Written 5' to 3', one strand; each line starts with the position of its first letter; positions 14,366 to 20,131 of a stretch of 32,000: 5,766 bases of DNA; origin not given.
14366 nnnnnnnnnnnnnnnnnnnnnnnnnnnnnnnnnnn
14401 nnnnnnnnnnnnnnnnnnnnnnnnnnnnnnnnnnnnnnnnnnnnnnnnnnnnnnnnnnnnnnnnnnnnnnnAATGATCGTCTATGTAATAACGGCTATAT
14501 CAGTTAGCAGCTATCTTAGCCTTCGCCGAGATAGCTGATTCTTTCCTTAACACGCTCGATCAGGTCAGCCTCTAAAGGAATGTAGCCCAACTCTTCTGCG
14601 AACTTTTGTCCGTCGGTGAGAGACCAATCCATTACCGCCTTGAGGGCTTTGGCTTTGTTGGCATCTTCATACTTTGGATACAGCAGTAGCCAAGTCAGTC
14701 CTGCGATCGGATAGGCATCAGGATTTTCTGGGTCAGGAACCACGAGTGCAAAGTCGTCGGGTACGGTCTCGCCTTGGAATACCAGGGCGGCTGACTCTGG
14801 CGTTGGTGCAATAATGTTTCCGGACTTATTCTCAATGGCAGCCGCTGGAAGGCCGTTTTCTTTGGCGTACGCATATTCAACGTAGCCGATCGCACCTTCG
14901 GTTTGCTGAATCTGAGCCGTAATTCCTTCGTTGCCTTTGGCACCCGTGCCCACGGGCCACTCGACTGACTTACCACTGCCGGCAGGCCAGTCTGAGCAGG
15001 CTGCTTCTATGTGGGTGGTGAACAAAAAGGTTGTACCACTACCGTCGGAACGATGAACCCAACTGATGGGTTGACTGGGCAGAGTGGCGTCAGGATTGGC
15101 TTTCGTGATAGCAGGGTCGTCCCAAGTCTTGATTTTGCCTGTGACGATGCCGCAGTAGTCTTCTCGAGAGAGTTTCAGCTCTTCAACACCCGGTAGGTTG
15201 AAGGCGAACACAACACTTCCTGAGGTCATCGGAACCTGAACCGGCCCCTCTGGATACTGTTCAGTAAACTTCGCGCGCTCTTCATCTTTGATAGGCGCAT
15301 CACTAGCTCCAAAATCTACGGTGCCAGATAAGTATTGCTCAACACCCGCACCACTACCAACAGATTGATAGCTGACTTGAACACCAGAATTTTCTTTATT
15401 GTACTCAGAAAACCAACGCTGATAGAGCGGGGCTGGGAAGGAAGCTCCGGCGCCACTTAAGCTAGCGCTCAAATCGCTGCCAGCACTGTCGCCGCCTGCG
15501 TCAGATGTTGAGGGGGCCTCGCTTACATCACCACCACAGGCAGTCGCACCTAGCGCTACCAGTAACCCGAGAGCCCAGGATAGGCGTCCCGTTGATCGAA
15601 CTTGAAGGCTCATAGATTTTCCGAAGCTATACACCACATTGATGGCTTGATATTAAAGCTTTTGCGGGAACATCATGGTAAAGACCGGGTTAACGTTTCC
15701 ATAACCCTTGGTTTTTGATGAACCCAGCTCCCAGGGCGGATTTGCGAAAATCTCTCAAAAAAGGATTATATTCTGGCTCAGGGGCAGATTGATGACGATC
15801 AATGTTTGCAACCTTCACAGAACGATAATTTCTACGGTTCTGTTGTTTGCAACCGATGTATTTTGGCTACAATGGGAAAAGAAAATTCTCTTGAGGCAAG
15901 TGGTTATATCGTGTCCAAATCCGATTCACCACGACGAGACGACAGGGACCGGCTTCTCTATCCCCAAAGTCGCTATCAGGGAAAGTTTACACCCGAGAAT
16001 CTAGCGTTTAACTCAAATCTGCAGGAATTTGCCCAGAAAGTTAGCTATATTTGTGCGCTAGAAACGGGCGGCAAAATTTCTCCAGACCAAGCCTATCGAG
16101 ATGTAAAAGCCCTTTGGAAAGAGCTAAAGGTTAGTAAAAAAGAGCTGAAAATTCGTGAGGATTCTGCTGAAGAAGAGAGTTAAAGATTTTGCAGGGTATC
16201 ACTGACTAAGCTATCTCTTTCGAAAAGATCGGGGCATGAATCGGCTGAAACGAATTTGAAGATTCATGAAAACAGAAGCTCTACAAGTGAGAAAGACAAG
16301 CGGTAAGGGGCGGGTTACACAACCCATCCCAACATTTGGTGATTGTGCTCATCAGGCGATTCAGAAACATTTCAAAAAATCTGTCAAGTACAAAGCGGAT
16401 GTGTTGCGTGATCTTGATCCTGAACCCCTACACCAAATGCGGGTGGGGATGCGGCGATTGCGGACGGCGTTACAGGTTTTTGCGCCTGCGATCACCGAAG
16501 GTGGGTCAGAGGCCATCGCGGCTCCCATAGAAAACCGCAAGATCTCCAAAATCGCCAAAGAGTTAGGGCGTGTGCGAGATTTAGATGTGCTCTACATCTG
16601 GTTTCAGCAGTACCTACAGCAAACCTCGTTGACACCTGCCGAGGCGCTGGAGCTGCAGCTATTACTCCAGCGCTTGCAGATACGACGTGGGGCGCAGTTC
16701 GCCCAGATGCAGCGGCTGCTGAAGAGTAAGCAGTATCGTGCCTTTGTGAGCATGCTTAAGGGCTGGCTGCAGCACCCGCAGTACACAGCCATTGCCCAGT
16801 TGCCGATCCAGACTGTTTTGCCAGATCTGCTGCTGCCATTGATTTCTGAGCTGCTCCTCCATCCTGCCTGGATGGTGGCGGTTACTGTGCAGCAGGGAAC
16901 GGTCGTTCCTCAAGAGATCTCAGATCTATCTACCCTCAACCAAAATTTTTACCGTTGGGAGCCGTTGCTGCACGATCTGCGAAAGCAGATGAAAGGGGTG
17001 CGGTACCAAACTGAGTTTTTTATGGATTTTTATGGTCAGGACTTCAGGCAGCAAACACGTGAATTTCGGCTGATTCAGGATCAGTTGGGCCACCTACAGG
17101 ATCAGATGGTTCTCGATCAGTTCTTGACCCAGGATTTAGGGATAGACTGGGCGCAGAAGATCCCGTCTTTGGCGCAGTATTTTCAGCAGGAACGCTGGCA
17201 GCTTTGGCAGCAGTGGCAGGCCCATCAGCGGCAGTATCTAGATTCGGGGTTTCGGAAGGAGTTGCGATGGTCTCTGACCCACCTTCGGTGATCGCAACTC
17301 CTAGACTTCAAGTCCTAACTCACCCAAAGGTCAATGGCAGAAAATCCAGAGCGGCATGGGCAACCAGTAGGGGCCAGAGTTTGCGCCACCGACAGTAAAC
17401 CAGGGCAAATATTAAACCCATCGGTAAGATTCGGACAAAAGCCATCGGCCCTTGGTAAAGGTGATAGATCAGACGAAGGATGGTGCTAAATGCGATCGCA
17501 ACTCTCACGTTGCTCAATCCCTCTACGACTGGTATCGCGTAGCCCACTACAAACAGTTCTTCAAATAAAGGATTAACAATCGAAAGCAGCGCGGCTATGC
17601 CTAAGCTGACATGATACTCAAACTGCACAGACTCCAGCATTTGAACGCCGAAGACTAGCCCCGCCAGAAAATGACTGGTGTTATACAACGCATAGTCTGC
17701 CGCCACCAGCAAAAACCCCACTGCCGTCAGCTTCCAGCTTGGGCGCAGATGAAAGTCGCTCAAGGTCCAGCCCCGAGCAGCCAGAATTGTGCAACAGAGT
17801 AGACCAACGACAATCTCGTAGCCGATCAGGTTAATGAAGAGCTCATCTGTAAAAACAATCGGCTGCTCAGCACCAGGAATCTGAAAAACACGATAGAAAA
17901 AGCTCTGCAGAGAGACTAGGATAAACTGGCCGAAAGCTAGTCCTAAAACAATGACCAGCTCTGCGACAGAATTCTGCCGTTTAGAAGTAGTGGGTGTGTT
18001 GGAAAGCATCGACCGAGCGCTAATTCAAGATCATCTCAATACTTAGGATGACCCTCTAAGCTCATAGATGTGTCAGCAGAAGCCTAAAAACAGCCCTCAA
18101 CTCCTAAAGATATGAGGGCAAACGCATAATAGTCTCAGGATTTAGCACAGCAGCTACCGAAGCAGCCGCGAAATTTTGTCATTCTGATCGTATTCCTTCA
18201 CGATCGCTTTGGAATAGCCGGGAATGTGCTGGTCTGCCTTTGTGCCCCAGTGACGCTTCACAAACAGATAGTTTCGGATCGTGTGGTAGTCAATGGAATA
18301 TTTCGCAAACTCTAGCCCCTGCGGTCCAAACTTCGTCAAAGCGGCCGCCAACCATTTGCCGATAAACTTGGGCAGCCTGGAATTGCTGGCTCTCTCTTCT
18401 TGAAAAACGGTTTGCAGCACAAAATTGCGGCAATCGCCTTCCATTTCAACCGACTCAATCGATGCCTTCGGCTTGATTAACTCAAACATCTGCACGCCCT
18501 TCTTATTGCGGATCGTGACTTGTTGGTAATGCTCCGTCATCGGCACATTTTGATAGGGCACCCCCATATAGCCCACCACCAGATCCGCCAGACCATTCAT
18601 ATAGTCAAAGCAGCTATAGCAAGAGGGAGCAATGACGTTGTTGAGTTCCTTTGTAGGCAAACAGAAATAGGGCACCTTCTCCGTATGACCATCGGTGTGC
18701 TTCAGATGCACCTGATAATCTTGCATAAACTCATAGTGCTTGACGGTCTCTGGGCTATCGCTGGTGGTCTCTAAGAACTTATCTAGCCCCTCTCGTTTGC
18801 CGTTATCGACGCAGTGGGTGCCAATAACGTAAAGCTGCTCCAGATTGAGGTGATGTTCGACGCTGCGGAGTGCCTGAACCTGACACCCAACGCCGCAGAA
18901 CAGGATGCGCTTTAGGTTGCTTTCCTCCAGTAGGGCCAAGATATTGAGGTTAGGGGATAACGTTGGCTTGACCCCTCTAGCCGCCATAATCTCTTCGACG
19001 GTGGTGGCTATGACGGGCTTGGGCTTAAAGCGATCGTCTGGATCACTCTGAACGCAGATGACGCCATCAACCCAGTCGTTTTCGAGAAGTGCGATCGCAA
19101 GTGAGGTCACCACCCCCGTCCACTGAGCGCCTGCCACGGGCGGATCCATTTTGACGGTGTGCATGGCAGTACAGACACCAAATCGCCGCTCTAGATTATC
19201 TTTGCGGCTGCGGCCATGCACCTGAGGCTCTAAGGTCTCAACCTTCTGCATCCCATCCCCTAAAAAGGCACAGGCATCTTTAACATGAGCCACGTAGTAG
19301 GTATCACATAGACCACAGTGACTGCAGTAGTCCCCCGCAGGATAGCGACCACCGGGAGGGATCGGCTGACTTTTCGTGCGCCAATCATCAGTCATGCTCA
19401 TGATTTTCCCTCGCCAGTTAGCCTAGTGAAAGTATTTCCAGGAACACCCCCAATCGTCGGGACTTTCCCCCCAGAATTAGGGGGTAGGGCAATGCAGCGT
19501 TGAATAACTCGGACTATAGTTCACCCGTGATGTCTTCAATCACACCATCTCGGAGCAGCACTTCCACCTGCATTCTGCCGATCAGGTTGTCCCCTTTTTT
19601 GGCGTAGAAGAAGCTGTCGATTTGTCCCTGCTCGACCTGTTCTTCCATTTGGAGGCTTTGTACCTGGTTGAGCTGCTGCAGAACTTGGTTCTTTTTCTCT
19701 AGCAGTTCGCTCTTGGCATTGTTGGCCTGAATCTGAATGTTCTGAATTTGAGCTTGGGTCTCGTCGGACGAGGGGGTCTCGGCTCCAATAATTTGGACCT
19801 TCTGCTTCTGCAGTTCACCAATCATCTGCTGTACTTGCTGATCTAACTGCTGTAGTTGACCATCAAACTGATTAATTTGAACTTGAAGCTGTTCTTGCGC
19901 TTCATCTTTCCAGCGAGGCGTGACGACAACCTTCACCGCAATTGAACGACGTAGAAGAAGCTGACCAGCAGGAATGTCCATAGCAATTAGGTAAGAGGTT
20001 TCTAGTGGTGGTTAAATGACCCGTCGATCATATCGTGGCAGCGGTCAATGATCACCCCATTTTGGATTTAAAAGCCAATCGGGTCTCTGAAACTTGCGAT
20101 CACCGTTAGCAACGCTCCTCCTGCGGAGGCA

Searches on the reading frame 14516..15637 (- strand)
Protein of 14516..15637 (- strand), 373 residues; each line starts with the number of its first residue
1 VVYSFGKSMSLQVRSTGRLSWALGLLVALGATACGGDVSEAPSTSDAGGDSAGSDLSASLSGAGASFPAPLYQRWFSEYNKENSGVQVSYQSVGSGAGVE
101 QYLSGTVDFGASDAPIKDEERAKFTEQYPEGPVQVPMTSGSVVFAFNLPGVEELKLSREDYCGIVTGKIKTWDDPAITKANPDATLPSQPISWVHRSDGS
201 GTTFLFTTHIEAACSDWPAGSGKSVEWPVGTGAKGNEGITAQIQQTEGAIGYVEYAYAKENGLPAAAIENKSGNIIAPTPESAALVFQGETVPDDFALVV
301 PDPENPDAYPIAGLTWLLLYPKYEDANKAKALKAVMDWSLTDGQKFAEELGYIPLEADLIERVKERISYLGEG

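Call 39: search_protein_families(library=pfam, proteins=[window:14516-15637:-], max_evalue=0.001)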
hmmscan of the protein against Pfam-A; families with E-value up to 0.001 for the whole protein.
window:14516-15637:- (373 aa): 3 families
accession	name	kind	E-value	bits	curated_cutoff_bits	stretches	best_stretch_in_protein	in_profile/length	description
PF12849.12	PBP_like_2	-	2.2e-44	152.7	27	1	55-342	7-266/267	PBP superfamily domain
PF01547.30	SBP_bac_1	-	1.2e-17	65.3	26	1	59-344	3-305/307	Bacterial extracellular solute-binding protein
PF12727.12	PBP_like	-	2e-08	34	27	0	77-125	2-50/193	PBP superfamily domain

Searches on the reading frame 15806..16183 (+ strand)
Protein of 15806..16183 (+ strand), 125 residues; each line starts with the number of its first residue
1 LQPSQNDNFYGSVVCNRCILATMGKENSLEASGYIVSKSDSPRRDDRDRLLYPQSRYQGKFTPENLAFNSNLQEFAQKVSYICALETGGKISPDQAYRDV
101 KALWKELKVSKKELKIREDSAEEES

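Call 39: search_protein_families(library=pfam, proteins=[window:15806-16183:+], max_evalue=0.001)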
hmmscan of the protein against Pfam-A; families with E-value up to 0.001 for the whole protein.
window:15806-16183:+ (125 aa): 1 family
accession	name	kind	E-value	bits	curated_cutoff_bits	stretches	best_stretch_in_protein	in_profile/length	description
PF23856.1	DUF7219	-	3.4e-33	113.5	27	1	61-119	1-59/61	Family of unknown function (DUF7219)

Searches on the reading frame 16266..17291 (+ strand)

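Call 39: search_protein_families(library=pfam, proteins=[window:16266-17291:+], max_evalue=0.001)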
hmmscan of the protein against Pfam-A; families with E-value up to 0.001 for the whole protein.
window:16266-17291:+ (341 aa): 1 family
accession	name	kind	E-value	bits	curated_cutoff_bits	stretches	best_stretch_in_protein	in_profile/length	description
PF05235.19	CHAD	-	4.2e-50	171.3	25.6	1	30-287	1-227/228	CHAD domain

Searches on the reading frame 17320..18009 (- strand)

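Call 39: search_protein_families(library=pfam, proteins=[window:17320-18009:-], max_evalue=0.001)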
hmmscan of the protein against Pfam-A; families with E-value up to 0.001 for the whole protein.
window:17320-18009:- (229 aa): 1 family
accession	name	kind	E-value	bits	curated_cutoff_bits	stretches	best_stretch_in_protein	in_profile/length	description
PF02517.21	Rce1-like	-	1.4e-16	60.9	22.4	1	136-223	5-92/93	Type II CAAX prenyl endopeptidase Rce1-like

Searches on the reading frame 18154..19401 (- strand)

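Call 39: search_protein_families(library=pfam, proteins=[window:18154-19401:-], max_evalue=0.001)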
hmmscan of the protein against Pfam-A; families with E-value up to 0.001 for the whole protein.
window:18154-19401:- (415 aa): 2 families
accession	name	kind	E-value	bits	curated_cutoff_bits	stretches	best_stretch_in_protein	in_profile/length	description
PF04432.18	FrhB_FdhB_C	-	1e-27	97.3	23.3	1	164-320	2-147/150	Coenzyme F420 hydrogenase/dehydrogenase, beta subunit C terminus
PF04422.18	FrhB_FdhB_N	-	5.8e-24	84.5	22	1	82-155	3-77/78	Coenzyme F420 hydrogenase/dehydrogenase, beta subunit N-term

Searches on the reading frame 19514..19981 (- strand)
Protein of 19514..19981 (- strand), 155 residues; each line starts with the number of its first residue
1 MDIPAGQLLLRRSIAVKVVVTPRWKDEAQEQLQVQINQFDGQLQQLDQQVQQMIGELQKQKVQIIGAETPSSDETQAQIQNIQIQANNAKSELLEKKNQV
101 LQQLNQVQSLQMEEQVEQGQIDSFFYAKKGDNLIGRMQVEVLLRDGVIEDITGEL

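Call 39: search_protein_families(library=pfam, proteins=[window:19514-19981:-], max_evalue=0.001)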
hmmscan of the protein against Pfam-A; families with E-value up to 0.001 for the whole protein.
window:19514-19981:- (155 aa): 1 family
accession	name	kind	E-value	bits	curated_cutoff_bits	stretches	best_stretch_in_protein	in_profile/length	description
PF11068.13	YlqD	-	3.3e-38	131.4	27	1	8-151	1-130/131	YlqD protein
